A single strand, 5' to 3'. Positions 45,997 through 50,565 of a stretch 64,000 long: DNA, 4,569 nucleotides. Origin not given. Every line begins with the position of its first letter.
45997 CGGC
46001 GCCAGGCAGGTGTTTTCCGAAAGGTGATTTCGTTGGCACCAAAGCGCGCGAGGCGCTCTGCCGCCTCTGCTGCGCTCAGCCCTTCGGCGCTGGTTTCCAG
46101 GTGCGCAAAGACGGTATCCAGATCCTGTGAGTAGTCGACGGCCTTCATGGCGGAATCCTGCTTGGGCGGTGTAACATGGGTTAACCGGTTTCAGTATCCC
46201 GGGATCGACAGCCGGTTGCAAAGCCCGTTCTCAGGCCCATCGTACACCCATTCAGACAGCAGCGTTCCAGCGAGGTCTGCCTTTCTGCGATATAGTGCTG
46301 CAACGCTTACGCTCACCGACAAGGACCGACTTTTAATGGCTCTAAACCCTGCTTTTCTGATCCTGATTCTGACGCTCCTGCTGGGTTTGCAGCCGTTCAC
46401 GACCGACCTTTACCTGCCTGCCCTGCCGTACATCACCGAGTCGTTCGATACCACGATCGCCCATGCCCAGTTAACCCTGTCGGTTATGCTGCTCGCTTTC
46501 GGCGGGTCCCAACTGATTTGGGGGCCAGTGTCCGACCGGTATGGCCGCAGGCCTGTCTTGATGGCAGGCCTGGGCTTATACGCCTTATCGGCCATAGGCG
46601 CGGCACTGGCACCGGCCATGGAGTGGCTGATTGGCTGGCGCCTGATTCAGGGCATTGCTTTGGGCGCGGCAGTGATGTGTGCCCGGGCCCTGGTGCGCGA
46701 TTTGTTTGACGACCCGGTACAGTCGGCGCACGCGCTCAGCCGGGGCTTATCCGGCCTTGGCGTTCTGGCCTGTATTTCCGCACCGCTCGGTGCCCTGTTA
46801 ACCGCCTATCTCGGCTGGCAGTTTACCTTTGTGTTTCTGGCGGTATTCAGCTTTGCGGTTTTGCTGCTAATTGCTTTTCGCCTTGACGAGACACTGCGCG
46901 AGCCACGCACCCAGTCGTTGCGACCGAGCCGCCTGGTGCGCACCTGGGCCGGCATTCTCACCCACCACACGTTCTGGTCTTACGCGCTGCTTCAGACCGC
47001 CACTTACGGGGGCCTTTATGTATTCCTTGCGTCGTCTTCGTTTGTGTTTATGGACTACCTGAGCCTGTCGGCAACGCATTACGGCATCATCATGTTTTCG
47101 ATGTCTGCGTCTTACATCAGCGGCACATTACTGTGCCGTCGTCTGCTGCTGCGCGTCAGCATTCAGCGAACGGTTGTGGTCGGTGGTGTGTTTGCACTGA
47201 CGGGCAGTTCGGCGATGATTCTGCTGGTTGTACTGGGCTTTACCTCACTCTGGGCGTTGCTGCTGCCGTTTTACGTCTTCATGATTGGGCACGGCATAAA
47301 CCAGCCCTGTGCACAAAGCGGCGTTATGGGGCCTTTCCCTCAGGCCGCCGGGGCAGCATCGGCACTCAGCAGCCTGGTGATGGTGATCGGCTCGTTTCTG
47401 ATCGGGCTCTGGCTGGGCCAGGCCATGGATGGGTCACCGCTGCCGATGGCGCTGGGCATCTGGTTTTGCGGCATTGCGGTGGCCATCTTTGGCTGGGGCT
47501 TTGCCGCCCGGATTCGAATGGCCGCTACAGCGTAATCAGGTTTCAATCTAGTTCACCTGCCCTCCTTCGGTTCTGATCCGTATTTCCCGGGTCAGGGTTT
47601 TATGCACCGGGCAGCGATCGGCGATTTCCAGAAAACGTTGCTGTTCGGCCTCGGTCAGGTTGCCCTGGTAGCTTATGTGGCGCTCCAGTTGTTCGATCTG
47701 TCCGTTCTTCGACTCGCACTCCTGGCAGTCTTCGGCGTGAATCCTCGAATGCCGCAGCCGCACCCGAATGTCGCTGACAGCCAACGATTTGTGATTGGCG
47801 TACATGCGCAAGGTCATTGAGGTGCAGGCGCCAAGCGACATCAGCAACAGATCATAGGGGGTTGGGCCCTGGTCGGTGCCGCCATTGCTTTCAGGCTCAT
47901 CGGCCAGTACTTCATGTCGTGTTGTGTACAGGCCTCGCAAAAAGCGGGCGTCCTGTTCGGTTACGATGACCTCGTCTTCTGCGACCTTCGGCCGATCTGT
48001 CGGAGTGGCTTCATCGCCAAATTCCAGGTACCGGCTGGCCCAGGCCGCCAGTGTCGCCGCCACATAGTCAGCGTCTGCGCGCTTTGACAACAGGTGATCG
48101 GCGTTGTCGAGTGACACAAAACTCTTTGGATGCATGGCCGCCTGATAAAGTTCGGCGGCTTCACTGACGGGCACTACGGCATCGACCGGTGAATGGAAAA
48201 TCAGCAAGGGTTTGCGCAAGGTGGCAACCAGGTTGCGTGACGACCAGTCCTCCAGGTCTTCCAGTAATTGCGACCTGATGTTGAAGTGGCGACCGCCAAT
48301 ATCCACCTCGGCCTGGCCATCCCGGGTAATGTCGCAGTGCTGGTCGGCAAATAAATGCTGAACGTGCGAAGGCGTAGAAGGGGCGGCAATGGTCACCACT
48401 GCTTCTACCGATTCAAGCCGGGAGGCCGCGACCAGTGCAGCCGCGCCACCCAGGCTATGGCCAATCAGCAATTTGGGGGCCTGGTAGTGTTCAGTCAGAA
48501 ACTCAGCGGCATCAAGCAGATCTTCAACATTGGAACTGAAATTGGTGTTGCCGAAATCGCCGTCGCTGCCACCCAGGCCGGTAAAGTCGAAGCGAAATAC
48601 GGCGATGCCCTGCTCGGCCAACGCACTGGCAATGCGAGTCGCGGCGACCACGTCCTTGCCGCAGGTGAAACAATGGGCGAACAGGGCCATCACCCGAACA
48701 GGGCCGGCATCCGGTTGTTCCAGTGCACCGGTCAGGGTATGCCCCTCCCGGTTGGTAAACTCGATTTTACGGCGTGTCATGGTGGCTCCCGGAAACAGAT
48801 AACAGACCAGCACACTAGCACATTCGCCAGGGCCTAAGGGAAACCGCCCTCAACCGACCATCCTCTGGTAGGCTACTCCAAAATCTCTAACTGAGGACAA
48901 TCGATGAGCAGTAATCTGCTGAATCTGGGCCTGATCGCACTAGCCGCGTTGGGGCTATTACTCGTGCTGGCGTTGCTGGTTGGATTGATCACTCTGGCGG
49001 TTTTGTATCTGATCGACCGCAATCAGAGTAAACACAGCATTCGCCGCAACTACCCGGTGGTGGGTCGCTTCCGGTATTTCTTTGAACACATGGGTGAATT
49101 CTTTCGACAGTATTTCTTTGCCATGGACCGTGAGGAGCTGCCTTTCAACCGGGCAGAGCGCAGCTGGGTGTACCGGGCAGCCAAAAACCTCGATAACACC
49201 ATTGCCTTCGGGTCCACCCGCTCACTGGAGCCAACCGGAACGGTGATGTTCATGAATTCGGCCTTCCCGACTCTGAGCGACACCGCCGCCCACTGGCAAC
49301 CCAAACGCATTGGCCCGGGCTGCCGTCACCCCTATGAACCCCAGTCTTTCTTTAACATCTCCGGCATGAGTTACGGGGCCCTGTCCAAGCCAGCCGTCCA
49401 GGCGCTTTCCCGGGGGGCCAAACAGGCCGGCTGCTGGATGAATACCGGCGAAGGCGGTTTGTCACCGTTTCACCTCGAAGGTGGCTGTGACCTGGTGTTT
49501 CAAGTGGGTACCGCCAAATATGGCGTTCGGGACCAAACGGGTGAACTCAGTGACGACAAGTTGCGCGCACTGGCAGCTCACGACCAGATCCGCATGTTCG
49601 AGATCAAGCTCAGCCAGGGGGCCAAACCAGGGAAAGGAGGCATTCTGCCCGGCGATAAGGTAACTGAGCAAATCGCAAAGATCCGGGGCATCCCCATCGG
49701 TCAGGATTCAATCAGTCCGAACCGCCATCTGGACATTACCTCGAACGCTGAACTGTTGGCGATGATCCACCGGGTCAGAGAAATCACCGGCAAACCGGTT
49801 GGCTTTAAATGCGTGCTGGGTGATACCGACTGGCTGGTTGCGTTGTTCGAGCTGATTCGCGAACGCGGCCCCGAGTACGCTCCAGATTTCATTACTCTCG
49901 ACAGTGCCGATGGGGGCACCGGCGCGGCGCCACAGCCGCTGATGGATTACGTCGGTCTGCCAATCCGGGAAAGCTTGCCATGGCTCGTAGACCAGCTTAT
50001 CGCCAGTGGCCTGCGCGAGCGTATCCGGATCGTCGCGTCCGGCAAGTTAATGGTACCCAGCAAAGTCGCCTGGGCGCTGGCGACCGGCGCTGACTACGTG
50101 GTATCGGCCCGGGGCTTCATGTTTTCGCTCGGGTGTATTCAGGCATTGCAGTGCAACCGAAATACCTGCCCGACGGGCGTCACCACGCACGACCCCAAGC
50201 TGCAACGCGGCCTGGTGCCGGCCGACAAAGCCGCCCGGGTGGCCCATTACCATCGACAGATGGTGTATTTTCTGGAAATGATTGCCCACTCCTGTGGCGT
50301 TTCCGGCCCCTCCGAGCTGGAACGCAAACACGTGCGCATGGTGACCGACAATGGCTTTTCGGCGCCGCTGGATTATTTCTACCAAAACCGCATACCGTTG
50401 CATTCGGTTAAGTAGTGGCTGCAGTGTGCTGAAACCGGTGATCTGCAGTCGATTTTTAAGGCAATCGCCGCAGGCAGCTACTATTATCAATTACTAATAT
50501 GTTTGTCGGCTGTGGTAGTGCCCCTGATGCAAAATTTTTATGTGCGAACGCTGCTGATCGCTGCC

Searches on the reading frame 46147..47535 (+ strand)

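Call 5: search_protein_families(library=pfam, proteins=[window:46147-47535:+])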
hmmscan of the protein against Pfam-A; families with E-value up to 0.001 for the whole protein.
window:46147-47535:+ (462 aa): 1 family
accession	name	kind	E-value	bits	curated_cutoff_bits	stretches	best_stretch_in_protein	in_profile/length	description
PF07690.21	MFS_1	-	2.6e-42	145.4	33.4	1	77-418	3-345/347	Major Facilitator Superfamily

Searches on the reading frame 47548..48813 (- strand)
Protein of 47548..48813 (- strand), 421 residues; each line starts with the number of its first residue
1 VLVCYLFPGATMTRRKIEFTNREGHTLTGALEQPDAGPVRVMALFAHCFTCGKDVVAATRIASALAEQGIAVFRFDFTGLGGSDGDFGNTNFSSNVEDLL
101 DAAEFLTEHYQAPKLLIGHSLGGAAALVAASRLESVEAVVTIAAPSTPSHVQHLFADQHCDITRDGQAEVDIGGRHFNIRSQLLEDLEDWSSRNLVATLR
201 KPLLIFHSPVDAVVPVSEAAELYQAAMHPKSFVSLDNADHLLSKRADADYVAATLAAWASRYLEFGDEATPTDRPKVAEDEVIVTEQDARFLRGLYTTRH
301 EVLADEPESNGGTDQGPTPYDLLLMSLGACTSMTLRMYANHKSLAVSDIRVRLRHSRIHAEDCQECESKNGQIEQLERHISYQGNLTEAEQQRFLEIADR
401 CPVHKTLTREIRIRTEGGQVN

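Call 5: search_protein_families(library=pfam, proteins=[window:47548-48813:-])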
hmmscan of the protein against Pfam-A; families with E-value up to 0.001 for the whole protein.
window:47548-48813:- (421 aa): 10 families
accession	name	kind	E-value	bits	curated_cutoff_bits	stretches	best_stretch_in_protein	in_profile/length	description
PF12146.15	Hydrolase_4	-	4.3e-18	65.9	27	1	59-144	21-109/239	Serine aminopeptidase, S33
PF02566.24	OsmC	-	5.3e-18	65.7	27.5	1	312-416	1-100/100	OsmC-like protein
PF00561.26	Abhydrolase_1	-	1.5e-11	44.9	25.8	1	44-150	4-108/245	alpha/beta hydrolase fold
PF12697.13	Abhydrolase_6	-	7.6e-11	43.5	26.3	1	44-246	2-211/217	Alpha/beta hydrolase family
PF00326.27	Peptidase_S9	-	3.4e-08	33.7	22.6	1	62-264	7-211/213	Prolyl oligopeptidase family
PF12740.14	PETase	-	4e-08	33.4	28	1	189-264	157-234/263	PET hydrolase-like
PF20408.4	Abhydrolase_11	-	2.3e-06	27.9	27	1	42-149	4-112/193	Alpha/beta hydrolase domain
PF02129.25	Peptidase_S15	-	1.1e-05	25.7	23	0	63-148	45-132/262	X-Pro dipeptidyl-peptidase (S15 family)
PF08840.17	BAAT_C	-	0.00028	21.4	20.9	1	101-186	8-96/210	BAAT / Acyl-CoA thioester hydrolase C terminal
PF01764.32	Lipase_3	-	0.00053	20.3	22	0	106-146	56-104/140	Lipase (class 3)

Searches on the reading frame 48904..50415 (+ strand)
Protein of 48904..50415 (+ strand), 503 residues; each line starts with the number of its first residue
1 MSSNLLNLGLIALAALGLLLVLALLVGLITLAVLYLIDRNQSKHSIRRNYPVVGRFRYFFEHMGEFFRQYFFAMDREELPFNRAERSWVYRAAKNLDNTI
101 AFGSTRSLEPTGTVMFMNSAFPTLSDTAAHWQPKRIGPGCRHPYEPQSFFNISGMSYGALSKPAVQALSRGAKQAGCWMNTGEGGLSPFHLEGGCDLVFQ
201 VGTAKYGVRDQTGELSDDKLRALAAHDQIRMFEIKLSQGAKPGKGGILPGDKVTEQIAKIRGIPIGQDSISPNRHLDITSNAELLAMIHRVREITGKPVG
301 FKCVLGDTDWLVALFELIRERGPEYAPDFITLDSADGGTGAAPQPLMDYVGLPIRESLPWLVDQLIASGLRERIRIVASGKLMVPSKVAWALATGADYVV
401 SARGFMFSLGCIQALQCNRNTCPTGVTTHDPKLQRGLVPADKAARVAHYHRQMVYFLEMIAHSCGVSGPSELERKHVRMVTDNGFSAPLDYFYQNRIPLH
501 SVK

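Call 5: search_protein_families(library=pfam, proteins=[window:48904-50415:+])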
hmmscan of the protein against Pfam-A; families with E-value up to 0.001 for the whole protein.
window:48904-50415:+ (503 aa): 1 family
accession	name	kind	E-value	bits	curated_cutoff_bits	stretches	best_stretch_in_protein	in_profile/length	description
PF01645.23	Glu_synthase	-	4.8e-85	286.4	20.4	1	147-465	66-367/369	Conserved region in glutamate synthase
